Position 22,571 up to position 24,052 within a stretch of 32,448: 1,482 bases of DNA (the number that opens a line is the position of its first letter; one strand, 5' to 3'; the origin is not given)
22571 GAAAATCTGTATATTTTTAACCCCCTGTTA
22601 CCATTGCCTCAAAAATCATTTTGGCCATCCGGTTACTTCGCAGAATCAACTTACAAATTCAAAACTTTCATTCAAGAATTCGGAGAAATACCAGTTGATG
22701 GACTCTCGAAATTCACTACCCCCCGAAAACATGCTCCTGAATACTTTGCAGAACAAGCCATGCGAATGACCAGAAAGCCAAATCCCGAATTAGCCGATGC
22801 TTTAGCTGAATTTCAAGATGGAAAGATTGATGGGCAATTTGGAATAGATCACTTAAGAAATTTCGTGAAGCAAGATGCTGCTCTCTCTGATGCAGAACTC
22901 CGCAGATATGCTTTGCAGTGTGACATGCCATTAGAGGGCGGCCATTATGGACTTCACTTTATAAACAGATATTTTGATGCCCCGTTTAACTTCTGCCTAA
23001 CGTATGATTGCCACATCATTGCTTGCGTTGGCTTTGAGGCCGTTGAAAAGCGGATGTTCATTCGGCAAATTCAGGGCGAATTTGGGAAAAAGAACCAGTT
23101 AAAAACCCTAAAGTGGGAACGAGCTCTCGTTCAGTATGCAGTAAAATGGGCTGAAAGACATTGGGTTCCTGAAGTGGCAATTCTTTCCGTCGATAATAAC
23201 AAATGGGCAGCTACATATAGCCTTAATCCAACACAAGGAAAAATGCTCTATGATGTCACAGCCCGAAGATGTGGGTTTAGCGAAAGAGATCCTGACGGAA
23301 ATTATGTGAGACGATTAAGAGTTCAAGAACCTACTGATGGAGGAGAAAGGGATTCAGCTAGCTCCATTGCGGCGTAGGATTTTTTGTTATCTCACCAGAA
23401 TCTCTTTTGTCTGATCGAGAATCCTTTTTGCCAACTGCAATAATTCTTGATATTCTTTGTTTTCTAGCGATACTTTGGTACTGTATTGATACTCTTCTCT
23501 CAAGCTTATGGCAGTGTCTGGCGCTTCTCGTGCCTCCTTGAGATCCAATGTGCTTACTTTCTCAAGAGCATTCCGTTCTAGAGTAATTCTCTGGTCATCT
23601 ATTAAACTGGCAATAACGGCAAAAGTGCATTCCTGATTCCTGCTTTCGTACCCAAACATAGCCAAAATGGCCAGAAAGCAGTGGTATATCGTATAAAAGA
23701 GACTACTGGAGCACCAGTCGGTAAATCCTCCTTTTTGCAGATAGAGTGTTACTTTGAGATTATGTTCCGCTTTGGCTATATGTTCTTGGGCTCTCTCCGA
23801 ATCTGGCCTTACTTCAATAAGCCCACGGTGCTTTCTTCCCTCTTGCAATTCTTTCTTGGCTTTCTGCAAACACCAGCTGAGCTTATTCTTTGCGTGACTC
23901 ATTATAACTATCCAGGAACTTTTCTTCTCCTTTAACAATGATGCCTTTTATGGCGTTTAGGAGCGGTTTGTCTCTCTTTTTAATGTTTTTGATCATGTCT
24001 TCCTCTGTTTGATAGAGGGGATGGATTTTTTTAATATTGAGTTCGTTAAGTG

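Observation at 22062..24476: AT-rich four-gene accessory islet: unknown 114-aa protein, 294-aa GNAT-like protein, and wHTH-MNT/HEPN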

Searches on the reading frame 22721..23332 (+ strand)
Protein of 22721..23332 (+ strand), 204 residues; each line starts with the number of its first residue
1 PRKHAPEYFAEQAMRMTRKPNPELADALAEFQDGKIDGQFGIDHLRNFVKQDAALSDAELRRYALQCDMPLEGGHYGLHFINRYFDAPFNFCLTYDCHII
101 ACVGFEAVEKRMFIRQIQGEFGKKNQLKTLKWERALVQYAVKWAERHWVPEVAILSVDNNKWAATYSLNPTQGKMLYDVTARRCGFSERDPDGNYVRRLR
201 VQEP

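Call 37: find_related_loci(query=A3, collection=genome_contigs, flank=5000)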
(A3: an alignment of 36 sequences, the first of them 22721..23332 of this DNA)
Query A3 (204 aa) in genome_contigs; peptide patterns used: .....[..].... (x = any residue, [..] = any of these).
55 stretches matched a pattern; 39 encode a relative of the query (tblastn E <= 1e-3); 39 distinct loci.
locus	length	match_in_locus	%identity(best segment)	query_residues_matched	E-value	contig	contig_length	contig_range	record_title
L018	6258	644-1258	76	1-204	3e-103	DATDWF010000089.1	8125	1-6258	MAG TPA_asm: Candidatus Nanoarchaeia archaeon isolate SMAG_U8103 k141_1714075, whole genome shotgun sequence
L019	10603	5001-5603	48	8-202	1e-53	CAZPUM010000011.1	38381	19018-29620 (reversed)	MAG TPA_asm: uncultured Methanosarcinales archaeon isolate SRP141376_co3_206 genome assembly, contig: NODE_2659_length_3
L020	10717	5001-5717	41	7-199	3e-50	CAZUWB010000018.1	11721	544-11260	MAG TPA_asm: uncultured Methanosarcinales archaeon isolate binchicken_co125_976 genome assembly, contig: NODE_11189_leng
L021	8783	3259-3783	46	25-199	6e-45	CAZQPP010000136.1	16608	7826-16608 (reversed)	MAG TPA_asm: uncultured Myxococcales bacterium isolate SRP077602_co2_114 genome assembly, contig: NODE_5216_length_16608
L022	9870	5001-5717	38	3-195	7e-46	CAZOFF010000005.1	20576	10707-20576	MAG TPA_asm: Candidatus Woesearchaeota archaeon isolate SRP050083_co9_30 genome assembly, contig: NODE_423_length_20576_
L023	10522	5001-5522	47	23-195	2e-43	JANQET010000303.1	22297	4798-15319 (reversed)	MAG: Myxococcota bacterium isolate PL23a_bin.40 k99_974219, whole genome shotgun sequence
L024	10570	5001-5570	39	7-199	7e-43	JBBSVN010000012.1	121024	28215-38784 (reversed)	MAG: Candidatus Micrarchaeota archaeon isolate H52-bin093_1 H52_bin093_1_000000000012, whole genome shotgun sequence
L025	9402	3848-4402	45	18-201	8e-43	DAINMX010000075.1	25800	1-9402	MAG TPA_asm: Myxococcota bacterium isolate CTOTU11650 NODE_1101_length_25800_cov_8.673995, whole genome shotgun sequence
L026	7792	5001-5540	33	22-199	2e-20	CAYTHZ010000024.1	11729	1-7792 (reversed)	MAG TPA_asm: uncultured Candidatus Saccharibacteria bacterium isolate SRP257756_co1_238 genome assembly, contig: NODE_49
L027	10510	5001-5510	33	21-186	2e-18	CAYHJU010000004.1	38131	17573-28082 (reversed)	MAG TPA_asm: uncultured Candidatus Saccharibacteria bacterium isolate ERP119705_co13_682 genome assembly, contig: NODE_1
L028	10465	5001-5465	34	43-186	2e-18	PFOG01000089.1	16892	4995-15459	MAG: Candidatus Portnoybacteria bacterium CG_4_10_14_0_2_um_filter_44_20 CG_4_10_14_0.2_scaffold_1479_c, whole genome sh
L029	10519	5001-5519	32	28-199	2e-18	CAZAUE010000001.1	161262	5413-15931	MAG TPA_asm: uncultured Candidatus Saccharibacteria bacterium isolate SRP050083_co1_186 genome assembly, contig: NODE_8_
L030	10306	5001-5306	38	84-186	8e-18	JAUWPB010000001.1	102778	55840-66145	MAG: Nanoarchaeota archaeon isolate CSMAG_2465 CSMAG_2465_k141_497572_length_102778_cov_44.9906, whole genome shotgun se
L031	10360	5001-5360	32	84-200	8e-18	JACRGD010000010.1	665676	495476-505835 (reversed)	MAG: Candidatus Micrarchaeota archaeon isolate NC_groundwater_1742_Pr3_B-0.1um_42_76 SR-2_scaffold_141_3413102, whole ge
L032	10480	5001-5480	30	44-201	1e-17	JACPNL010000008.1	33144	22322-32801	MAG: Candidatus Yanofskybacteria bacterium isolate NC_groundwater_574_Ag_S-0.1um_43_12 S35_SO-1_scaffold_159388, whole g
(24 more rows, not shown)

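Call 42: predict_structure(alignment_id=A3)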
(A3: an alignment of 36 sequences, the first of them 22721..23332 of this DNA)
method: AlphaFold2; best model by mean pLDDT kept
length: 204 residues; sequences in the alignment: 36
mean_pLDDT: 94.9   pTM: 0.91
mean pLDDT of the five models: 94.9, 94.8, 94.7, 94.3, 94.1
residues with pLDDT >= 90: 179; 70-90: 22; 50-70: 3; < 50: 0
segments of 3 or more residues with pLDDT < 50: none
pLDDT, mean of each block of 10 residues (from residue 1): 92 98 98 91 96 97 98 95 96 98 98 97 97 98 97 96 81 93 96 97 67
secondary structure, 60 per line:
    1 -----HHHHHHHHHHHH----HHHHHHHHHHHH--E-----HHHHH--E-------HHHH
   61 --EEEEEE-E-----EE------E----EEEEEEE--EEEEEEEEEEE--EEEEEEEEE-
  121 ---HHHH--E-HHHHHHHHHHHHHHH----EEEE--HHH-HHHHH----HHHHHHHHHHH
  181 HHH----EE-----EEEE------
elements in order: H6-17 H22-33 H42-46 H57-60 E63-68 E89-95 E98-108 E111-119 H124-127 H132-146 E151-154 H161-165 H170-183 E195-198

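Call 44: fold_search(model_id=the predicted structure, library=pdb)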
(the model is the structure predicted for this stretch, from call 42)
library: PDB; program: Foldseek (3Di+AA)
matches with E <= 10: 861; with E <= 0.001: 2
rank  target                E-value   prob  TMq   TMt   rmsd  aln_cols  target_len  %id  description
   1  5isv_B                5.9e-04  1.00  0.35  0.44   6.5       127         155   16  Crystal structure of the ribosomal-protein-S18-alanine N-acetyltransferase from Escherichia coli (released 2016-04-13)
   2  5isv_A                6.3e-04  1.00  0.31  0.40   8.3       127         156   16  Crystal structure of the ribosomal-protein-S18-alanine N-acetyltransferase from Escherichia coli (released 2016-04-13)
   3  4u5y_A                1.0e-03  1.00  0.37  0.45   3.8       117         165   12  Crystal Structure of the complex between the GNAT domain of S. lividans PAT and the acetyl-CoA synthetase C-terminal d (released 2014-11-19)
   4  8h6c_F                1.8e-03  1.00  0.34  0.41  10.5       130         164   14  Crystal structure of human GCN5 histone acetyltransferase domain bound with malonyl-CoA (released 2023-05-03)
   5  5trm_G                1.8e-03  1.00  0.33  0.41  10.7       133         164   14  Crystal structure of human GCN5 histone acetyltransferase domain (released 2017-12-06)
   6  3r95_A                2.2e-03  1.00  0.33  0.37   6.5       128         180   17  Crystal structure of Microcin C7 self immunity acetyltransferase MccE in complex with Acetyl-CoA (released 2011-04-20)
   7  3r95_B                2.5e-03  1.00  0.34  0.39   5.8       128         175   18  Crystal structure of Microcin C7 self immunity acetyltransferase MccE in complex with Acetyl-CoA (released 2011-04-20)
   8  2k5t_MODEL_1_A        2.6e-03  1.00  0.33  0.49   5.1       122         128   10  Solution NMR Structure of Putative N-Acetyl Transferase YhhK from E. coli Bound to Coenzyme A: Northeast Struc (released 2008-07-22)
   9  5trm_C                2.8e-03  0.98  0.34  0.42  12.9       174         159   12  Crystal structure of human GCN5 histone acetyltransferase domain (released 2017-12-06)
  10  6wfk_A                3.0e-03  0.93  0.32  0.41  14.0       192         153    9  Crystal structure of human Naa50 in complex with CoA and an inhibitor (compound 4a) identified using DNA encoded libra (released 2020-07-01)
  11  4rs2_A                3.6e-03  1.00  0.33  0.37   5.6       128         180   16  1.55 Angstrom Crystal Structure of GNAT Family N-acetyltransferase (YhbS) from Escherichia coli in Complex with CoA (released 2014-11-19)
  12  8h6c_G                3.6e-03  0.99  0.33  0.40  10.7       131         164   14  Crystal structure of human GCN5 histone acetyltransferase domain bound with malonyl-CoA (released 2023-05-03)
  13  5trm_J                3.6e-03  0.98  0.29  0.35   9.3       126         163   13  Crystal structure of human GCN5 histone acetyltransferase domain (released 2017-12-06)
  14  5trm_F                3.8e-03  0.98  0.30  0.38   9.1       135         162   13  Crystal structure of human GCN5 histone acetyltransferase domain (released 2017-12-06)
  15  4xpk                  3.8e-03  0.98  0.30  0.41   6.1       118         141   18  The crystal structure of Campylobacter jejuni N-acetyltransferase PseH (released 2015-03-18)
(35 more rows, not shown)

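Call 45: find_related_loci(query=A3, collection=viral_contigs, flank=4000)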
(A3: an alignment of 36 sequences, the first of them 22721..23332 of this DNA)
Query A3 (204 aa) in viral_contigs; peptide patterns used: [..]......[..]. (x = any residue, [..] = any of these).
1 stretches matched a pattern, but none encodes a relative of the query by tblastn (E <= 1e-3).

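Call 66: fold_search(model_id=the predicted structure, library=viral)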
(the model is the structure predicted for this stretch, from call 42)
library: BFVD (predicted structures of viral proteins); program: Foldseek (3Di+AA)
matches with E <= 10: 692; with E <= 0.001: 2
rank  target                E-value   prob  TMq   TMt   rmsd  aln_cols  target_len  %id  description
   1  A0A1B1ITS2            2.3e-04  1.00  0.40  0.51   7.1       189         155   14  (no name in the UniProt tables at hand)
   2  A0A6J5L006            7.6e-04  1.00  0.31  0.41   9.6       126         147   18  NAT_SF domain containing protein [uncultured Caudovirales phage]
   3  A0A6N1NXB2            1.0e-03  1.00  0.34  0.34   5.0       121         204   12  N-acetyltransferase [Tupanvirus soda lake]
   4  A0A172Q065            1.1e-03  1.00  0.34  0.44   5.2       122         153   11  Uncharacterized protein [Acinetobacter phage vB_AbaM_ME3]
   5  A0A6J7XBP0            1.7e-03  0.99  0.34  0.48  13.0       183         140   12  GNAT domain containing protein [uncultured Caudovirales phage]
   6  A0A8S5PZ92            1.8e-03  0.96  0.31  0.30  14.0       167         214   11  Aspartate 1-decarboxylase [Siphoviridae sp. ctG0D7]
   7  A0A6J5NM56            2.0e-03  0.99  0.39  0.12  14.2       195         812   17  Uncharacterized protein [uncultured Caudovirales phage]
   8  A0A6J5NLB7            2.3e-03  0.97  0.34  0.35  11.7       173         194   11  NAT_SF domain containing protein [uncultured Caudovirales phage]
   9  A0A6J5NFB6            3.0e-03  1.00  0.37  0.50   3.8       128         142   12  Uncharacterized protein [uncultured Caudovirales phage]
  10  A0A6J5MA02            3.2e-03  0.99  0.30  0.28   6.0       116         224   16  NAT_SF domain containing protein [uncultured Caudovirales phage]
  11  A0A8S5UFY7            3.2e-03  0.95  0.33  0.45  11.7       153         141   12  Acetyltransferase domain containing protein [Myoviridae sp. ctshb19]
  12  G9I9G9                3.4e-03  0.99  0.36  0.26  11.4       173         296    9  (no name in the UniProt tables at hand)
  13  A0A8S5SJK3            3.4e-03  0.97  0.37  0.13   7.7       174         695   13  Amidoligase enzyme [Siphoviridae sp. ct4Uy2]
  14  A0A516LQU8            3.6e-03  0.97  0.39  0.44   8.1       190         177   16  (no name in the UniProt tables at hand)
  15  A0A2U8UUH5            3.8e-03  1.00  0.38  0.47   4.1       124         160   15  Acetyltransferase [Microbacterium phage Hendrix]
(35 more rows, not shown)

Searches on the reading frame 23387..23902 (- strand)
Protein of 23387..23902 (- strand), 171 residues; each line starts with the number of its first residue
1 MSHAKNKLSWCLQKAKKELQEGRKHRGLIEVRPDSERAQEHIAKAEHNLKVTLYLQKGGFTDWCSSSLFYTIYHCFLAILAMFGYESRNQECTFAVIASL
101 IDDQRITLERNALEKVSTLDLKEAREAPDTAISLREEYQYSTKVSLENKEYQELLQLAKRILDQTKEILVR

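Call 3: search_protein_families(library=pfam, proteins=[window:23387-23902:-], max_evalue=1)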
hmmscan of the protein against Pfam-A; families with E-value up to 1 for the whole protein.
window:23387-23902:- (171 aa): 2 families
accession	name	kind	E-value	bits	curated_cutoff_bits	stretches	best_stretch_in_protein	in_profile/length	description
PF05168.19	HEPN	-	0.0041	17.7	22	1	38-167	1-116/117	HEPN domain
PF00581.25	Rhodanese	-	0.05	14.5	22.2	1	14-48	4-36/102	Rhodanese-like domain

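Call 4: search_protein_families(library=ncbifam, proteins=[window:23387-23902:-], max_evalue=1)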
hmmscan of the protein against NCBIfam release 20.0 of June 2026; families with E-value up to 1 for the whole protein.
window:23387-23902:- (171 aa): 0 families

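Call 5: search_protein_families(library=padloc, proteins=[window:23387-23902:-], max_evalue=1)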
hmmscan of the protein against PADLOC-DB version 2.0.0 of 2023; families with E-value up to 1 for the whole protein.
window:23387-23902:- (171 aa): 0 families

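Call 47: search_solved_structures(query=window:23387-23902:-, max_evalue=10, show_alignments=2)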
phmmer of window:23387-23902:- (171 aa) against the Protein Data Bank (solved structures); distinct sequences matched with E-value up to 10: 5.
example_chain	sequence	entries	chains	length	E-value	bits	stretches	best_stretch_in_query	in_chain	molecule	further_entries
2hsb_A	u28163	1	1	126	0.23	14.3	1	44-103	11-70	Hypothetical UPF0332 protein AF0298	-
1gq2_A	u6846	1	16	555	0.68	12.8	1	15-78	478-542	MALIC ENZYME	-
6ixp_B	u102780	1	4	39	1.1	12.2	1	103-131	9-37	Mitochondrial MYO2 receptor-related protein 1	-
7r91_D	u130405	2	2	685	1.3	11.9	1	51-130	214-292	Isoform 3 of Unconventional myosin-XV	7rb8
7rb9_D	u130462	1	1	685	1.3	11.9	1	51-130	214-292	Isoform 3 of Unconventional myosin-XV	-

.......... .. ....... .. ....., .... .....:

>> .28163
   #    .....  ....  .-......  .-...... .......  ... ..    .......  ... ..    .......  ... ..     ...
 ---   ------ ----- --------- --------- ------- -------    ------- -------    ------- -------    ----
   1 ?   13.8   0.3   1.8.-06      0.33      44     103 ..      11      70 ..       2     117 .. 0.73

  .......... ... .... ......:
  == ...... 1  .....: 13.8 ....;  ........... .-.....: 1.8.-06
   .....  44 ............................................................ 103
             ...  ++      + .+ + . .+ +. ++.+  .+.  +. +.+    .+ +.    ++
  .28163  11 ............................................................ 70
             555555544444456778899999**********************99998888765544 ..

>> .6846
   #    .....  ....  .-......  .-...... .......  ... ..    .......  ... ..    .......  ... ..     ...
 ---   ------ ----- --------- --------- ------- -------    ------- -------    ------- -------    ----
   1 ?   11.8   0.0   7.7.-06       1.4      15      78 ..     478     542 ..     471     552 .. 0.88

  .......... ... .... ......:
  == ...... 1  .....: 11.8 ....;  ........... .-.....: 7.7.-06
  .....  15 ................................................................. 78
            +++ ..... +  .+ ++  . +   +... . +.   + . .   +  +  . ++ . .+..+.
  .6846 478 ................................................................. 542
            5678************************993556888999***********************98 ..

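Call 52: search_protein_families(library=phrogs, proteins=[window:23387-23902:-], max_evalue=0.1)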
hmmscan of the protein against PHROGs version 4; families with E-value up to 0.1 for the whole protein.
window:23387-23902:- (171 aa): 0 families
